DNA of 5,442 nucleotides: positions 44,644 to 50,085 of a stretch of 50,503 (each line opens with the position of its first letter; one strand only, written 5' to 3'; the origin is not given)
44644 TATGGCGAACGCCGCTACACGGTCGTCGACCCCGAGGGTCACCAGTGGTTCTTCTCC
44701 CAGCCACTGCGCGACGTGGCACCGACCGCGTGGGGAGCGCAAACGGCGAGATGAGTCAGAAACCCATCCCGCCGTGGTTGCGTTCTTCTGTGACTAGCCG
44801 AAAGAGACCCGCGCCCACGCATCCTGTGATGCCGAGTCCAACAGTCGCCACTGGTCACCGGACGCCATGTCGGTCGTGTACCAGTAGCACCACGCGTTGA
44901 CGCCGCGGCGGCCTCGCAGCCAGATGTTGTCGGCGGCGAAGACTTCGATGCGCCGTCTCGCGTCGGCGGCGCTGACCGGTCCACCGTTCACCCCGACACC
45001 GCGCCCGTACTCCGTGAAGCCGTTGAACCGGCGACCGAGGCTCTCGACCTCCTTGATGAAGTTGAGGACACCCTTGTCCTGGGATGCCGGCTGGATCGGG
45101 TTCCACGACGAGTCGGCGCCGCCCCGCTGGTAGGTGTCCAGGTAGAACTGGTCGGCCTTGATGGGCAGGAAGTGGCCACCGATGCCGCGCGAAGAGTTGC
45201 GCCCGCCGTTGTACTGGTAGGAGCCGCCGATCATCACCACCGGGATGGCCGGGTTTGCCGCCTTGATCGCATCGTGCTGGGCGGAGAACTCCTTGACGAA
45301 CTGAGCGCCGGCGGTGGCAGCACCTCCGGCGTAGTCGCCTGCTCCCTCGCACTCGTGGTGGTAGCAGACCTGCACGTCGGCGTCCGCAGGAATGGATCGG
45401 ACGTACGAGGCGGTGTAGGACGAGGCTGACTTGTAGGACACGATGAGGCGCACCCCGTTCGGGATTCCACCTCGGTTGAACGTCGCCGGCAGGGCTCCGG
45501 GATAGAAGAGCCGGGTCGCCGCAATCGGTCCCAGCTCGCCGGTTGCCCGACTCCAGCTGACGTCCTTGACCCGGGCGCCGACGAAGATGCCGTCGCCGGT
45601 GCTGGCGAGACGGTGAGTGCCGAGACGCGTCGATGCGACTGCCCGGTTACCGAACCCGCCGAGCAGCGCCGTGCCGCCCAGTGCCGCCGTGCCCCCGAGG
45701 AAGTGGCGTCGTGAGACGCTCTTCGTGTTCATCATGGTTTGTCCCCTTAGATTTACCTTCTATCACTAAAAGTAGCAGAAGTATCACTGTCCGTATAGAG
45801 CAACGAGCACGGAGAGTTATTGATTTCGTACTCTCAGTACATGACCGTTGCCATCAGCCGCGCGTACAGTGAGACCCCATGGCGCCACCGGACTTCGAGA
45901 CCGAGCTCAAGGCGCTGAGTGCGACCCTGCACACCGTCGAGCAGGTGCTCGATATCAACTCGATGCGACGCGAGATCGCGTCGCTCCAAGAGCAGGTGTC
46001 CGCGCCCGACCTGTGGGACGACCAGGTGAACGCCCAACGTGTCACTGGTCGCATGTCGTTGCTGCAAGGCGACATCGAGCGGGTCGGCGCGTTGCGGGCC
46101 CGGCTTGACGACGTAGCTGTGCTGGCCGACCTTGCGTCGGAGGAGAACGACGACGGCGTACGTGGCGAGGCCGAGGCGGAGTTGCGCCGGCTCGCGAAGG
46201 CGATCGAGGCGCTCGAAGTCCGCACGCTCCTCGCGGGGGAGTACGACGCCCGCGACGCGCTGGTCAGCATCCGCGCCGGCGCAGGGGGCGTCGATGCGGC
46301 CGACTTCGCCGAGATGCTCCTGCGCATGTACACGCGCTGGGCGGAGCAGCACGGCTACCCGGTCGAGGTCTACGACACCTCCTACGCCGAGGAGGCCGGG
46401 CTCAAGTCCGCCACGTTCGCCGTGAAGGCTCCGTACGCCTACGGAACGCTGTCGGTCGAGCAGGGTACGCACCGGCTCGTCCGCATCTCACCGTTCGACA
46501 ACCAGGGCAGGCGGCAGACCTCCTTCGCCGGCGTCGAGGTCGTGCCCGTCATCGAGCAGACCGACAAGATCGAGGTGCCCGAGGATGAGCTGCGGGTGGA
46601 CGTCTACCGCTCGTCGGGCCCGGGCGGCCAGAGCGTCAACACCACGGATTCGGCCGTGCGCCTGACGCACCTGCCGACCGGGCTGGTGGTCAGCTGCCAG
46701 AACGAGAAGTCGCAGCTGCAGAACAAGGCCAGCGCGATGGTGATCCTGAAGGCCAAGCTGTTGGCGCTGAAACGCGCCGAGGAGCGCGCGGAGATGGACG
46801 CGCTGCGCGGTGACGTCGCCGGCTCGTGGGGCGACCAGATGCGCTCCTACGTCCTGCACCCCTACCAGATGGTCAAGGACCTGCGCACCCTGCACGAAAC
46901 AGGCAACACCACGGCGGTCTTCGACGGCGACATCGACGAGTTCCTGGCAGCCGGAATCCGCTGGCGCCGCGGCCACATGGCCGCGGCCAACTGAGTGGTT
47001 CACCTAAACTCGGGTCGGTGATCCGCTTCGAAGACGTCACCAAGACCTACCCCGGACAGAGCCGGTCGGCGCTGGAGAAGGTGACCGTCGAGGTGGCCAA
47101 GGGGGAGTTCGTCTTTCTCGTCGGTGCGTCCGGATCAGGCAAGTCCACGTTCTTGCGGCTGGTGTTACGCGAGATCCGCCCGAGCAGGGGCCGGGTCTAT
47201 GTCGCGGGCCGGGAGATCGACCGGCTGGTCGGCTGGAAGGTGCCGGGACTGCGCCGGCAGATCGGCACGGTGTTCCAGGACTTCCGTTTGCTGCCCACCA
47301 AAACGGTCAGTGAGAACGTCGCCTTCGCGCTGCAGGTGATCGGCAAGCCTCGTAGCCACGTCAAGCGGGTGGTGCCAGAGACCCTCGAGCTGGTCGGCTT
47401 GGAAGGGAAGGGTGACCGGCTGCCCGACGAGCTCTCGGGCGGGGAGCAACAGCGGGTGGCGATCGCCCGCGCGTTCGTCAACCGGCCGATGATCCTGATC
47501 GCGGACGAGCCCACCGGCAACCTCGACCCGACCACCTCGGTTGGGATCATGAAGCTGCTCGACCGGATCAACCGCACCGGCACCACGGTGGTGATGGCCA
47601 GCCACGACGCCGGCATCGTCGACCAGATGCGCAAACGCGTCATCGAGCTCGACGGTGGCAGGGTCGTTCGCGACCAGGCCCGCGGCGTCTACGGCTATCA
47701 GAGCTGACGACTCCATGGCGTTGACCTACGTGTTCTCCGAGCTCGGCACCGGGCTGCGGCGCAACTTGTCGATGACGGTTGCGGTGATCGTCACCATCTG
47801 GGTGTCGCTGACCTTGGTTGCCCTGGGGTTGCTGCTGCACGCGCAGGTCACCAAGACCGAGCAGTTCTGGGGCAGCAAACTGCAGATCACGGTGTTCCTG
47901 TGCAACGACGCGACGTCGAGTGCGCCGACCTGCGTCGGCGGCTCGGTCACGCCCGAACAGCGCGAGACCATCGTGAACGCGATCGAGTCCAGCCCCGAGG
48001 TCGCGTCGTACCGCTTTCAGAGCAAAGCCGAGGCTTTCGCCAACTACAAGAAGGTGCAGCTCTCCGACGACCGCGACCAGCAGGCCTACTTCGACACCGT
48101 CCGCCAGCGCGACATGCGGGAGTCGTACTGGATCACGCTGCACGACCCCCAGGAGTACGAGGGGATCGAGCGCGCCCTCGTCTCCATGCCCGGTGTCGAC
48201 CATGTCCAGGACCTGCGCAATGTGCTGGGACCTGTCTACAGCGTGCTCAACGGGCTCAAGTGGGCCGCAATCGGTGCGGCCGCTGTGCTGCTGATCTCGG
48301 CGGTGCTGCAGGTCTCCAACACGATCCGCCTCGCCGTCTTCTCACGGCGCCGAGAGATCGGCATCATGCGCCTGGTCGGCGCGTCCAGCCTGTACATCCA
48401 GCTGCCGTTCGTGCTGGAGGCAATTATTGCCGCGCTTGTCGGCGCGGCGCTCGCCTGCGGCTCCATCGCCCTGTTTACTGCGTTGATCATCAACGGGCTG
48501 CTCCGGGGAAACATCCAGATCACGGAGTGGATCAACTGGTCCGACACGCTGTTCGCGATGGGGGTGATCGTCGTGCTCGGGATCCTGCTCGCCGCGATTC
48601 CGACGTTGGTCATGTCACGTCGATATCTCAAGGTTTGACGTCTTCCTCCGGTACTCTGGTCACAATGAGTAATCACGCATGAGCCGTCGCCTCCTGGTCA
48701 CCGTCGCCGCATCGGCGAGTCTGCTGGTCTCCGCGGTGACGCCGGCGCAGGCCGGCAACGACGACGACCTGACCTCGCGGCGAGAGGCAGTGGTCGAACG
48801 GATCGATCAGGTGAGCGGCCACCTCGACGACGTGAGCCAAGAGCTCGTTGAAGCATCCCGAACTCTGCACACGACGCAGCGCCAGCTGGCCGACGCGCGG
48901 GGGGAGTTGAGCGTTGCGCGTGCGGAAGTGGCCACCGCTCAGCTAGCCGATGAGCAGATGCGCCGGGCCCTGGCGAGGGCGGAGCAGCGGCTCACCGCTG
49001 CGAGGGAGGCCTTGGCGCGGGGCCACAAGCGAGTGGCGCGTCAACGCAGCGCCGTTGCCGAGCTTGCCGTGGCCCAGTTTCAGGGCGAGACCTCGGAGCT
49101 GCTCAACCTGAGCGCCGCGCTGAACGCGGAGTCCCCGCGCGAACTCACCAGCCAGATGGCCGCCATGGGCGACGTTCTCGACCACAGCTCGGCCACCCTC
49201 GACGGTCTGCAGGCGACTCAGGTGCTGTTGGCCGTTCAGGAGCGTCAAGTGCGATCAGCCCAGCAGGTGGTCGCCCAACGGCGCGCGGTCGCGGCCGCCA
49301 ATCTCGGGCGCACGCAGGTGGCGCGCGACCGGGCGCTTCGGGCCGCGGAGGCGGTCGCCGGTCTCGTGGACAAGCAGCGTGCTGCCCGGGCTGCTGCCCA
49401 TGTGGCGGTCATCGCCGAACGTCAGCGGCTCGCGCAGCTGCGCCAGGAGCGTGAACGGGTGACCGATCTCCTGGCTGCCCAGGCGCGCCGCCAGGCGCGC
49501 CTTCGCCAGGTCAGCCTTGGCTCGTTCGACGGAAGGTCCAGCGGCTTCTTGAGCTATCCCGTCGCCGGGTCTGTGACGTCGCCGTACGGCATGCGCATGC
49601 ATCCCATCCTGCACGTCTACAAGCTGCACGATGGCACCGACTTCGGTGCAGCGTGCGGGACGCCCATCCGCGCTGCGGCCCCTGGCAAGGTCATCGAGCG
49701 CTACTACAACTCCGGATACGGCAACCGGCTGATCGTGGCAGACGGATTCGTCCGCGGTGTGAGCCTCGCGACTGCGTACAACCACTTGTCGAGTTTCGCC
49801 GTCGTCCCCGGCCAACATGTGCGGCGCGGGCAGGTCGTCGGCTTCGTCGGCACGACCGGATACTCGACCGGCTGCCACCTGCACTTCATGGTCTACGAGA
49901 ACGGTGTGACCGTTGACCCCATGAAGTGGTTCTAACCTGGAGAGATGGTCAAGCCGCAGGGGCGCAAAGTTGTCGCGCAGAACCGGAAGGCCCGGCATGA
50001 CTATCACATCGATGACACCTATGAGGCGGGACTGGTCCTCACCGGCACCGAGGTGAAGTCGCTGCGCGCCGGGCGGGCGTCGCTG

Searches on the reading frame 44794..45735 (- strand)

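Call 45: search_protein_families(library=pfam, proteins=[window:44794-45735:-], max_evalue=0.001)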
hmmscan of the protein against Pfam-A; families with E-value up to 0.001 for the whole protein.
window:44794-45735:- (313 aa): 1 family
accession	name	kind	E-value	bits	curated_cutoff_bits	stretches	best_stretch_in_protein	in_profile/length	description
PF10518.14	TAT_signal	-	0.00023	21.4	22.7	1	7-26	2-21/21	TAT (twin-arginine translocation) pathway signal sequence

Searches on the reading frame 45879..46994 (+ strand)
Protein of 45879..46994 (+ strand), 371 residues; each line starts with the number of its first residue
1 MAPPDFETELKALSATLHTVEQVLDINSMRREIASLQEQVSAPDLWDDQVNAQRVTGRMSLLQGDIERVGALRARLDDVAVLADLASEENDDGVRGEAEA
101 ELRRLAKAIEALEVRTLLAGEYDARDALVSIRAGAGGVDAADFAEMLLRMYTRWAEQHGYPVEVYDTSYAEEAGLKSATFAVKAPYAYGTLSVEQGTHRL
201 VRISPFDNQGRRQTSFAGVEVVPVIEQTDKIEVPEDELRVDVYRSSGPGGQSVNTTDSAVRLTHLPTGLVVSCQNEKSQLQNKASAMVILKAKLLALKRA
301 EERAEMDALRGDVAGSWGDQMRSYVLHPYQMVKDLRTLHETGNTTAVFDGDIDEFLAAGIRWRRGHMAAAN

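Call 45: search_protein_families(library=pfam, proteins=[window:45879-46994:+], max_evalue=0.001)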
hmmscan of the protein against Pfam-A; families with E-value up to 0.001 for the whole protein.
window:45879-46994:+ (371 aa): 2 families
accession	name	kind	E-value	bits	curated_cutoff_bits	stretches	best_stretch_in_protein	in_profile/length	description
PF03462.23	PCRF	-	2.1e-57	194.5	24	1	30-219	2-194/194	PCRF domain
PF00472.26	RF-1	-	5.8e-38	129.9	35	1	229-336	4-116/116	RF-1 domain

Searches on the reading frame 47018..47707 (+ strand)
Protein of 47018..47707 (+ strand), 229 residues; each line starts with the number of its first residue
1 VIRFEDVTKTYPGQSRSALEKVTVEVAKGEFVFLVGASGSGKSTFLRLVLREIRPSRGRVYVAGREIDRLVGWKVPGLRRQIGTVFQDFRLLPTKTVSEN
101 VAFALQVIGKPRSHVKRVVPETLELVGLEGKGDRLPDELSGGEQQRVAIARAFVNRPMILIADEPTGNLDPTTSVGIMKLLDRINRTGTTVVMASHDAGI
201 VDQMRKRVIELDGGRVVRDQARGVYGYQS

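Call 45: search_protein_families(library=pfam, proteins=[window:47018-47707:+], max_evalue=0.001)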
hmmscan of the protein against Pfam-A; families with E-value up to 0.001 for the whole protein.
window:47018-47707:+ (229 aa): 4 families
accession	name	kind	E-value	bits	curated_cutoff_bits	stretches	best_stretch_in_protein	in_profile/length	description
PF00005.33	ABC_tran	-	1.7e-34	119.8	25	1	19-166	1-136/137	ABC transporter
PF13304.12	AAA_21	-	3e-09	37.8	27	1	114-202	220-304/304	AAA domain, putative AbiEii toxin, Type IV TA system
PF13191.12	AAA_16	-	2.8e-06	28.4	32.6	1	26-77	19-66/167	AAA ATPase domain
PF02463.25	SMC_N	-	0.00029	20.8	40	0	23-46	18-41/220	RecF/RecN/SMC N terminal domain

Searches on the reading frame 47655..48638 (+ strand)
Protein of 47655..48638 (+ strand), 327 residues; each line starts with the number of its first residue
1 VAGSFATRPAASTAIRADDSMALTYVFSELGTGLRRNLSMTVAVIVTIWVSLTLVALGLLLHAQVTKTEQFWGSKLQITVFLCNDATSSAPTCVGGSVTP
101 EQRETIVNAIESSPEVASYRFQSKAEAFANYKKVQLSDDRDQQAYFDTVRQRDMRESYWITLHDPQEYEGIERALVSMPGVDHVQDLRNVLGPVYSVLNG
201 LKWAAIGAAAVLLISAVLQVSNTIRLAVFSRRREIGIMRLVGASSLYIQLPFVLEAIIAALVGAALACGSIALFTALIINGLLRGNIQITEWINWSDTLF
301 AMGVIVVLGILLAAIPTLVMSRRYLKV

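Call 45: search_protein_families(library=pfam, proteins=[window:47655-48638:+], max_evalue=0.001)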
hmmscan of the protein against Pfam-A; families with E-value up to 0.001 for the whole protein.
window:47655-48638:+ (327 aa): 2 families
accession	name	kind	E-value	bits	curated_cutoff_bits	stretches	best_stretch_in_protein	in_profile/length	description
PF18075.7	FtsX_ECD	-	8.4e-18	65.2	23.5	1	76-184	1-96/96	FtsX extracellular domain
PF02687.27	FtsX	-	1.5e-13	51.3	25.5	1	208-323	3-118/120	FtsX-like permease C-terminal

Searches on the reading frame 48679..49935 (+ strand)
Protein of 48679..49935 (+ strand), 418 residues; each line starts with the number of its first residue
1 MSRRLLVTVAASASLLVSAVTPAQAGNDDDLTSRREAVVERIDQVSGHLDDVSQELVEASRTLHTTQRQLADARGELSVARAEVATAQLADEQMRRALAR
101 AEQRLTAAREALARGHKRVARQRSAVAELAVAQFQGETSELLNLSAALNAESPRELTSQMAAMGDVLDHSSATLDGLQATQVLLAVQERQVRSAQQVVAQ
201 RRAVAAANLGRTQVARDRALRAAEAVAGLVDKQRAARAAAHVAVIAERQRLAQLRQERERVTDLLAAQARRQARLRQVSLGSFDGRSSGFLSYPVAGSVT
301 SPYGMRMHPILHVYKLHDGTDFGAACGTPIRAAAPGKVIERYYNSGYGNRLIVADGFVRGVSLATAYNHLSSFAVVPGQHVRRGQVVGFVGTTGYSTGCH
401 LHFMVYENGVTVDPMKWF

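Call 45: search_protein_families(library=pfam, proteins=[window:48679-49935:+], max_evalue=0.001)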
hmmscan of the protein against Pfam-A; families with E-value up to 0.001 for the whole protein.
window:48679-49935:+ (418 aa): 1 family
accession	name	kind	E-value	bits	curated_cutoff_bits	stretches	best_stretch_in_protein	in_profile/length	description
PF01551.29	Peptidase_M23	-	2.3e-26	92.2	28.7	1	316-414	2-96/96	Peptidase family M23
